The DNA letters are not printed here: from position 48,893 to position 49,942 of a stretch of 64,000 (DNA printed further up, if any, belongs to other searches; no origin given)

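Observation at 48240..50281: Low-GC three-gene islet: signal/TM peptide with three perfectly conserved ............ repeats, plus a 7-TM and a 1-TM protein of no recognisable family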

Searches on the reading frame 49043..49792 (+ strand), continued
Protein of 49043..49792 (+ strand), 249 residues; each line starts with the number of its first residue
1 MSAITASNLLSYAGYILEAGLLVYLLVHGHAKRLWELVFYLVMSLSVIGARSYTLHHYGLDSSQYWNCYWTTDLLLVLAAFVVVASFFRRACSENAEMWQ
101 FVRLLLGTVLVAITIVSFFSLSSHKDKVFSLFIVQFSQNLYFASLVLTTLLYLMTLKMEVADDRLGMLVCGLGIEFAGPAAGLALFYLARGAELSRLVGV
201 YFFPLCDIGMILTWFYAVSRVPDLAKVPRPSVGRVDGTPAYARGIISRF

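Call 72: search_protein_families(library=ncbifam, alignment_id=A1, max_evalue=1)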
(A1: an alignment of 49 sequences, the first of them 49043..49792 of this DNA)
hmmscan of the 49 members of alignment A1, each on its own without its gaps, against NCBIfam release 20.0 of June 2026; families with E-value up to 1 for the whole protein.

A. member 1, window:49043-49792:+ (249 aa): 0 families

B. families by the number of members that match (of 49 scanned): 29 families (the first 25 are shown)
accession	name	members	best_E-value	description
NF041635.1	STM3941_fam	7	0.074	STM3941 family protein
TIGR02854.1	spore_II_GA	6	0.048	sigma-E processing peptidase SpoIIGA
NF047874.1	MASE3_PAS_HK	4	0.0034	MASE3 domain-containing sensor histidine kinase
TIGR03023.1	WcaJ_sugtrans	4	0.14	undecaprenyl-phosphate glucose phosphotransferase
NF042915.1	MAB_1171c_fam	3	0.0016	MAB_1171c family putative transporter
NF051455.1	Rv0901_ArfC_N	3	0.028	channel accessory protein ArfC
TIGR00597.1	rad10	3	0.04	nucleotide excision repair endonuclease ERCC1/Rad10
TIGR03025.1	EPS_sugtrans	3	0.38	exopolysaccharide biosynthesis polyprenyl glycosylphosphotransferase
TIGR03022.1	WbaP_sugtrans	2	0.0091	undecaprenyl-phosphate galactose phosphotransferase WbaP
NF058573.1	AntiSigRsiO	2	0.013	acid stress-sensitive anti sigma factor RsiO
TIGR04286.1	MSEP-CTERM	2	0.025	MSEP-CTERM sorting domain-containing protein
NF007577.0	PRK10209.1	2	0.029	HdeD family acid-resistance protein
NF009029.0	PRK12365.1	2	0.14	ribonucleoside-diphosphate reductase subunit alpha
NF047560.1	PSM_export_PmtB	1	0.0066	phenol-soluble modulin export ABC transporter permease subunit PmtB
NF003838.0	PRK05420.1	1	0.019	aquaporin Z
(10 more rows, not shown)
